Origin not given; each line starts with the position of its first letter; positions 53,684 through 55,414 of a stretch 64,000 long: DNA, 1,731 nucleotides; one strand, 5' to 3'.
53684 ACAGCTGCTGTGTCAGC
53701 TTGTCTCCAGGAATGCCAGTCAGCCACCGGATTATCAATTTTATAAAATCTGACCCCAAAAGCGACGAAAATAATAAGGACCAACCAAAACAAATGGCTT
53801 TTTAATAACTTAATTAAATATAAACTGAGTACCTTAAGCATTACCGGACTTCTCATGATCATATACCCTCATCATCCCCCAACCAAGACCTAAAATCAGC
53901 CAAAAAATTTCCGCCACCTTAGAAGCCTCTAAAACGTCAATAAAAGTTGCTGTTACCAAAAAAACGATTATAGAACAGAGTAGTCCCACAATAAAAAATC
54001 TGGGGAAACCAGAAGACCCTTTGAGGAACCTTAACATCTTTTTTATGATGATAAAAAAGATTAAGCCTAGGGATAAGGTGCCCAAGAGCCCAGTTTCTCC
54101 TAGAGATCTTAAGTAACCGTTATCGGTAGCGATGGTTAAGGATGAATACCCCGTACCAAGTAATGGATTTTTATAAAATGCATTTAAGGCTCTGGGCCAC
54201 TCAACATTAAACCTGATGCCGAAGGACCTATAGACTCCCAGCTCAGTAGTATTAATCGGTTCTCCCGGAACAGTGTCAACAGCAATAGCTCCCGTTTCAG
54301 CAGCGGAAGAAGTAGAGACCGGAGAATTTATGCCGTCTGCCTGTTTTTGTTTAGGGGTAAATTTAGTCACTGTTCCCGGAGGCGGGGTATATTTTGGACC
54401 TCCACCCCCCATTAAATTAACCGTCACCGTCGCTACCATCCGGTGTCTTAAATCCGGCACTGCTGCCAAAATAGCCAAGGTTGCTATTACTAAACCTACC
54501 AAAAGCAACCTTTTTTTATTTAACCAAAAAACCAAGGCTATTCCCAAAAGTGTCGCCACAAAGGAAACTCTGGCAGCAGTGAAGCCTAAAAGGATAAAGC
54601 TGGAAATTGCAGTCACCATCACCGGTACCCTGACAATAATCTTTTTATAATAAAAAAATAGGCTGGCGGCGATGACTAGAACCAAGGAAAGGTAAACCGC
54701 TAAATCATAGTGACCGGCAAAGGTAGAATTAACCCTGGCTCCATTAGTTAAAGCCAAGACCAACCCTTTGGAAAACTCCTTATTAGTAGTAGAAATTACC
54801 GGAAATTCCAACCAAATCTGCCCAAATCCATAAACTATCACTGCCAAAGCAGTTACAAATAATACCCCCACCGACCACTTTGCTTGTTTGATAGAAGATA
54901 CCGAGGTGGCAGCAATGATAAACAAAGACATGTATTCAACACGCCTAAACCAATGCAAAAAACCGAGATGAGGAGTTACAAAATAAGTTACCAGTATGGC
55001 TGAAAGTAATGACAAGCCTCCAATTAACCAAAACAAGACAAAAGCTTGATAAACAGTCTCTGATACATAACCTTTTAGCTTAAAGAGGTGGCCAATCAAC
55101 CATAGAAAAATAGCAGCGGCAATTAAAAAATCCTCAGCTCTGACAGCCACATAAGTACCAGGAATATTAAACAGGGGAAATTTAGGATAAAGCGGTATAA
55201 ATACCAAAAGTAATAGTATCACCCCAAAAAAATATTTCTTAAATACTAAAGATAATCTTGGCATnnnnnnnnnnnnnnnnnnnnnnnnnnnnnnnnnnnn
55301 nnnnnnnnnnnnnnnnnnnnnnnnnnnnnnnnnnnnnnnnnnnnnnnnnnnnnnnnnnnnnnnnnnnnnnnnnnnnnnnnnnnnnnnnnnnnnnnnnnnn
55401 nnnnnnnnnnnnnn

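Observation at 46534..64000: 17.5-kb single-strand glycosylation operon combining an FdtA/FdtB aminosugar pathway, 13 glycosyltransferases, three GT-C enzymes, a Wzy_C-like protein and a GtrB-like synthase, with no exporter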

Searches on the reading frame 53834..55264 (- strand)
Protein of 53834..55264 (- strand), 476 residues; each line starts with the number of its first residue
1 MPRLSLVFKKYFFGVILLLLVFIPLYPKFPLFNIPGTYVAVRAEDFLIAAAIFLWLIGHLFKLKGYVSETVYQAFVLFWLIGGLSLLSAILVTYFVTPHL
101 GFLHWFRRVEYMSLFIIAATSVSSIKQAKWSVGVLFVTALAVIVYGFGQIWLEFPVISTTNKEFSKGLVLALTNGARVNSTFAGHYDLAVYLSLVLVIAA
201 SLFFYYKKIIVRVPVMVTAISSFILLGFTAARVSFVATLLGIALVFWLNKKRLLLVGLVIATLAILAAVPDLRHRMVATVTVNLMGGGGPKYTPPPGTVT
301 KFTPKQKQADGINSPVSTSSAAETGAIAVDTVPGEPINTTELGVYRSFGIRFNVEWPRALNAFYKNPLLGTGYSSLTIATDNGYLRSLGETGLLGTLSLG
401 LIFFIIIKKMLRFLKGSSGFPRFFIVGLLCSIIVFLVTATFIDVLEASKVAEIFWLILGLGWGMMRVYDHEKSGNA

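Call 5: search_protein_families(library=pfam, proteins=[window:53834-55264:-], max_evalue=0.01)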
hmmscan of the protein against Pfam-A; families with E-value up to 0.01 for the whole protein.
window:53834-55264:- (476 aa): 1 family
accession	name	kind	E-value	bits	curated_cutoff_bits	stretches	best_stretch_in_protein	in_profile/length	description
PF04932.20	Wzy_C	-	7.6e-06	26.2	31.7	1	218-398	2-147/149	O-Antigen ligase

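Call 22: search_protein_families(library=ncbifam, proteins=[window:53834-55264:-], max_evalue=0.01)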
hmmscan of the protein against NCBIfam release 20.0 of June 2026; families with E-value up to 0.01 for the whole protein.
window:53834-55264:- (476 aa): 0 families

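Call 41: find_homologous_proteins(query=window:53834-55264:-, max_evalue=0.00001)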
Query window:53834-55264:- (476 aa): 3072 proteins with E <= 0.00001 among 8000 candidates; the best 120 are listed.
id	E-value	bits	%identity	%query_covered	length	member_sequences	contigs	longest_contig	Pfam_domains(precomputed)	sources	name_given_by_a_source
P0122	0.0e+0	1024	100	100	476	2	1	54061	PF04932.21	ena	-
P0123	1.3e-261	887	82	100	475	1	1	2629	PF04932.21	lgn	-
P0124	4.7e-240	816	78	99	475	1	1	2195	-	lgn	-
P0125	1.4e-238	811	77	100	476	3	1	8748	PF04932.21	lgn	-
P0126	3.9e-238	809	77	100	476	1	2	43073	PF04932.21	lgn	-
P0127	8.8e-234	795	77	100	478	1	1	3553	PF04932.21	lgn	-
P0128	5.6e-217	740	70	100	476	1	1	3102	PF04932.21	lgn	-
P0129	1.4e-208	712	68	98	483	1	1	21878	PF04932.21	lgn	-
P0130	2.0e-202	692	68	94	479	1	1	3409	-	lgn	-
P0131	2.1e-196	672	65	99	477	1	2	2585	-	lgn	-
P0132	1.7e-194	665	66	99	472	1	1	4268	-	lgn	-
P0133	2.3e-194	665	64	99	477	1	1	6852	PF04932.21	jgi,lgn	-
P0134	1.3e-193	663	64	97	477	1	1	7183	PF04932.21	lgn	-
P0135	1.9e-193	662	65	99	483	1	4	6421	-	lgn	-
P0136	4.1e-193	661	66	99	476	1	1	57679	-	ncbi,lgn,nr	ncbi:MAG: O-antigen ligase family protein [bacterium]|nr:O-antigen ligase family protein [bacterium]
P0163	1.0e-171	590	57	98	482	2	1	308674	-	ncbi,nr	ncbi:MAG: O-antigen ligase family protein [Candidatus Daviesbacteria bacterium]|nr:O-antigen ligase 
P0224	1.3e-158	547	53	99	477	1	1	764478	PF04932.21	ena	-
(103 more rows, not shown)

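Call 42: find_encoding_contigs(protein=P0224, flank=10000, max_places=1)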
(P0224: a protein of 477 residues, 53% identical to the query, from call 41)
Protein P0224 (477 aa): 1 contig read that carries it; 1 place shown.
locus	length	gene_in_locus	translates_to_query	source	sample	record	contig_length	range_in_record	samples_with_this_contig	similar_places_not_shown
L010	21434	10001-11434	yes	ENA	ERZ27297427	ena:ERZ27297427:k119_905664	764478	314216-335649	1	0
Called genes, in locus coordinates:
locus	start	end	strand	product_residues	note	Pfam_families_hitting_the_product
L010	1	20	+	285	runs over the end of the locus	PF00535:Glycos_transf_2, PF10111:Glyco_tranf_2_2, PF13641:Glyco_tranf_2_3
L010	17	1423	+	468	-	PF13231:PMT_2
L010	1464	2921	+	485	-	-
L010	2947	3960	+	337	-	PF13439:Glyco_transf_4, PF00534:Glycos_transf_1, PF13692:Glyco_trans_1_4, PF13524:Glyco_trans_1_2 (weak), PF20706:GT4-conflict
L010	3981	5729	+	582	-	PF13231:PMT_2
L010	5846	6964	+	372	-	PF13439:Glyco_transf_4, PF20706:GT4-conflict (weak), PF00534:Glycos_transf_1, PF13692:Glyco_trans_1_4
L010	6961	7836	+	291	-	PF00535:Glycos_transf_2, PF13641:Glyco_tranf_2_3, PF13632:Glyco_trans_2_3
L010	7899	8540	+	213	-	PF25084:LbH_EIF2B (faint), PF25087:GMPPB_C (faint), PF00132:Hexapep, PF14602:Hexapep_2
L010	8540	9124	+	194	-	-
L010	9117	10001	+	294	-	PF00535:Glycos_transf_2, PF13641:Glyco_tranf_2_3, PF13632:Glyco_trans_2_3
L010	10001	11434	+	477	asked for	PF04932:Wzy_C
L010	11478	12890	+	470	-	PF02366:PMT, PF13231:PMT_2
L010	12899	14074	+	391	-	PF13439:Glyco_transf_4, PF00534:Glycos_transf_1, PF13692:Glyco_trans_1_4, PF13524:Glyco_trans_1_2 (weak)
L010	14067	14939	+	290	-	PF00535:Glycos_transf_2, PF13641:Glyco_tranf_2_3, PF13712:Glyco_tranf_2_5 (weak), PF13632:Glyco_trans_2_3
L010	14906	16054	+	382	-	PF13439:Glyco_transf_4, PF00534:Glycos_transf_1, PF13692:Glyco_trans_1_4, PF13524:Glyco_trans_1_2 (faint)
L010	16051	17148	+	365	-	PF20706:GT4-conflict (weak), PF00534:Glycos_transf_1, PF13692:Glyco_trans_1_4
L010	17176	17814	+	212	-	PF02397:Bac_transf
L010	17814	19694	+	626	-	PF13196:DUF4012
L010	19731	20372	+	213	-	PF11967:RecO_N, PF02565:RecO_C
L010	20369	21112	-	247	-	PF01509:TruB_N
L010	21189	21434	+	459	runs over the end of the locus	PF28494:GlyRS_ins_1 (faint), PF00587:tRNA-synt_2b (weak), PF03129:HGTP_anticodon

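Call 43: find_encoding_contigs(protein=P0163, flank=10000, max_places=1)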
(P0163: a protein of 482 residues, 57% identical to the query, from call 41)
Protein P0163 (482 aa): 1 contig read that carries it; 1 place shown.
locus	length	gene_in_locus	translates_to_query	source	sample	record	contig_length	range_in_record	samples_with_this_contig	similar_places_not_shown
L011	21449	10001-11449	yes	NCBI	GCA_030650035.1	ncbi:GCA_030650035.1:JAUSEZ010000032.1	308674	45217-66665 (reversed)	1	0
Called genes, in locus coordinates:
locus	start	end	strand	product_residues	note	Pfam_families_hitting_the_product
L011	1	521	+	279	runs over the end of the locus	PF00535:Glycos_transf_2, PF10111:Glyco_tranf_2_2, PF13641:Glyco_tranf_2_3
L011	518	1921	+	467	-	PF13231:PMT_2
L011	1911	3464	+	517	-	-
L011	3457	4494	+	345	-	PF13439:Glyco_transf_4, PF00534:Glycos_transf_1, PF13692:Glyco_trans_1_4, PF13524:Glyco_trans_1_2, PF20706:GT4-conflict (weak)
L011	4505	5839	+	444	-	-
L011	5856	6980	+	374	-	PF13439:Glyco_transf_4, PF00534:Glycos_transf_1, PF13692:Glyco_trans_1_4, PF20706:GT4-conflict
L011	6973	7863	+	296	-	PF00535:Glycos_transf_2, PF13641:Glyco_tranf_2_3, PF13632:Glyco_trans_2_3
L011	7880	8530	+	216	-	PF25084:LbH_EIF2B (faint), PF25087:GMPPB_C (faint), PF00132:Hexapep, PF14602:Hexapep_2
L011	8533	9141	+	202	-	-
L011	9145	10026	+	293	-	PF00535:Glycos_transf_2, PF13641:Glyco_tranf_2_3, PF13632:Glyco_trans_2_3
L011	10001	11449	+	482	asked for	-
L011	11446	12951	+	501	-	PF02366:PMT, PF13231:PMT_2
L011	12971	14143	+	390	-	PF13439:Glyco_transf_4, PF00534:Glycos_transf_1, PF13692:Glyco_trans_1_4, PF13524:Glyco_trans_1_2 (faint)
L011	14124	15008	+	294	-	PF00535:Glycos_transf_2, PF10111:Glyco_tranf_2_2 (faint), PF13641:Glyco_tranf_2_3, PF13632:Glyco_trans_2_3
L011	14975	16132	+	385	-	PF13439:Glyco_transf_4, PF00534:Glycos_transf_1, PF13692:Glyco_trans_1_4, PF13524:Glyco_trans_1_2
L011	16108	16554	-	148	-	-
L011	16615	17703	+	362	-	PF00534:Glycos_transf_1, PF13692:Glyco_trans_1_4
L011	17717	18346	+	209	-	PF02397:Bac_transf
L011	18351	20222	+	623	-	PF13196:DUF4012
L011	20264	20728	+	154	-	-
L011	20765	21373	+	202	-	PF11967:RecO_N, PF02565:RecO_C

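Call 50: search_solved_structures(query=A2, max_evalue=1, show_alignments=2)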
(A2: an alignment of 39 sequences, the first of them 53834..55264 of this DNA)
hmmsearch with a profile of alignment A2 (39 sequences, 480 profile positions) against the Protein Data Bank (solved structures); distinct sequences matched with E-value up to 1: 0.

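Call 53: search_protein_families(library=pfam, alignment_id=A2, max_evalue=0.001)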
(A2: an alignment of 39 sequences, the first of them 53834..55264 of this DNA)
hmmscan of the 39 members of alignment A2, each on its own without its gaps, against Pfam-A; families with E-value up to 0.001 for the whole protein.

A. member 1, window:53834-55264:- (476 aa): 1 family
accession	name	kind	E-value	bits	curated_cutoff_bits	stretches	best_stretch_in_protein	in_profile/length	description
PF04932.20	Wzy_C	-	7.6e-06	26.2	31.7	1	218-398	2-147/149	O-Antigen ligase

B. families by the number of members that match (of 39 scanned): 1 family
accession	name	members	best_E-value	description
PF04932.20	Wzy_C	36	3.7e-08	O-Antigen ligase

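Call 60: predict_structure(alignment_id=A2)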
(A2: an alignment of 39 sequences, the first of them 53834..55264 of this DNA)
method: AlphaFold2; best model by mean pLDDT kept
length: 476 residues; sequences in the alignment: 39
mean_pLDDT: 79.6   pTM: 0.81
mean pLDDT of the five models: 79.6, 76.8, 75.4, 75.0, 70.9
residues with pLDDT >= 90: 165; 70-90: 208; 50-70: 59; < 50: 44
segments of 3 or more residues with pLDDT < 50: 158-176, 178-183, 308-325
pLDDT, mean of each block of 10 residues (from residue 1): 66 90 78 66 83 89 87 94 89 77 86 93 92 93 83 59 37 46 68 94 90 90 83 85 93 90 85 76 75 64 52 38 51 74 74 82 86 70 86 92 96 93 96 92 77 94 93 67
secondary structure, 60 per line:
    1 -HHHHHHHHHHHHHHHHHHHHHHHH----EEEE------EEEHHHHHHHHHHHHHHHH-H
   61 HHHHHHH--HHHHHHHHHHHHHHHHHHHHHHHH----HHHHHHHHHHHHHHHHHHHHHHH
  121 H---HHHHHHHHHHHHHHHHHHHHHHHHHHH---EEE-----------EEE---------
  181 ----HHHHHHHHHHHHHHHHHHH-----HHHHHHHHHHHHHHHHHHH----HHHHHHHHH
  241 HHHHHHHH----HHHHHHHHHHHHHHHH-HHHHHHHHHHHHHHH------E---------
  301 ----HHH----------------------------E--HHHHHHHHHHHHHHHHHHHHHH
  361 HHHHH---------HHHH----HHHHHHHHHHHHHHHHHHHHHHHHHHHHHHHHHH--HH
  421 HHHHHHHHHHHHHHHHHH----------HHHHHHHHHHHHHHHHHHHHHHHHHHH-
elements in order: H2-25 E30-33 E40-42 H43-58 H60-67 H70-93 H98-121 H125-151 E155-157 E169-171 H185-203 H209-227 H232-248 H253-268 H270-284 H339-365 H375-378 H383-416 H419-438 H449-475

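Call 63: fold_search(model_id=the predicted structure, library=pdb)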
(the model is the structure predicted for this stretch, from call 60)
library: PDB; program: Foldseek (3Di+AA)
matches with E <= 10: 135; with E <= 0.001: 2
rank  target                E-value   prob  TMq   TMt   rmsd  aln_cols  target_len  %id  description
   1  7tpg_B                4.7e-06  1.00  0.57  0.65   6.4       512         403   14  Single-Particle Cryo-EM Structure of the WaaL O-antigen ligase in its ligand bound state (released 2022-04-06)
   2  8p1u_A                7.9e-04  1.00  0.42  0.51   8.6       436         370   13  Structure of divisome complex FtsWIQLB (released 2024-05-22)
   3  8bh1_A                4.8e-03  1.00  0.40  0.51   8.8       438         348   12  Core divisome complex FtsWIQBL from Pseudomonas aeruginosa (released 2023-04-19)
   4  6bas                  1.5e-01  0.97  0.34  0.49   9.6       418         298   12  Crystal structure of Thermus thermophilus Rod shape determining protein RodA D255A mutant (Q5SIX3_THET8) (released 2018-03-28)
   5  6bar                  3.0e-01  0.89  0.33  0.47  10.7       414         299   11  Crystal structure of Thermus thermophilus Rod shape determining protein RodA (Q5SIX3_THET8) (released 2018-03-28)
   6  9g8k_A                5.1e-01  0.06  0.11  0.09  24.0       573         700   14  Structure of K+-dependent Na+-PPase from Thermotoga maritima in complex with Ca2+ and Etidronate (released 2025-06-04)
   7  8gym_N5               5.3e-01  0.11  0.16  0.13  26.3       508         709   10  Cryo-EM structure of Tetrahymena thermophila respiratory mega-complex MC IV2+(I+III2+II)2 (released 2023-06-14)
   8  9fka_A                5.8e-01  0.11  0.15  0.15  17.8       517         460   11  Cryo-EM structure of the reduced cytochrome bd oxidase from M. tuberculosis (released 2025-02-12)
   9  8gka_A                5.8e-01  0.08  0.11  0.09  24.8       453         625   10  Human TRPV3 tetramer structure, closed conformation (released 2023-09-06)
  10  7tgh_5                1.0e+00  0.08  0.12  0.11  19.7       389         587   10  Cryo-EM structure of respiratory super-complex CI+III2 from Tetrahymena thermophila (released 2022-04-06)
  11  8b21_B                1.1e+00  0.06  0.13  0.10  24.1       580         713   13  Time-resolved structure of K+-dependent Na+-PPase from Thermotoga maritima 0-60-seconds post reaction initiation with  (released 2024-01-17)
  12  7xj0_B                1.1e+00  0.07  0.11  0.10  24.2       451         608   10  Structure of human TRPV3 in complex with Trpvicin (released 2022-11-09)
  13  7ukf_A                1.2e+00  0.10  0.12  0.19  18.1       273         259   12  Human Kv4.2-KChIP2 channel complex in a putative resting state, transmembrane region (released 2022-06-29)
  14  8k1t_I                1.3e+00  0.05  0.12  0.12  22.2       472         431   14  Potassium transporter KtrAB from Bacillus subtilis in ATP-bound state with addition of MgCl2 (released 2024-04-03)
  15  1j4n                  1.5e+00  0.07  0.11  0.16  17.5       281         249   14  Crystal Structure of the AQP1 water channel (released 2002-03-27)
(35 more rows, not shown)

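Call 68: search_protein_families(library=pfam, proteins=[L011:4505-5839:+], max_evalue=0.01)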
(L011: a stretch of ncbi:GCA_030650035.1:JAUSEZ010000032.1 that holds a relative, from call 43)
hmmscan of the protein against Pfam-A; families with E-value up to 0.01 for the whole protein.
L011:4505-5839:+ (444 aa): 0 families
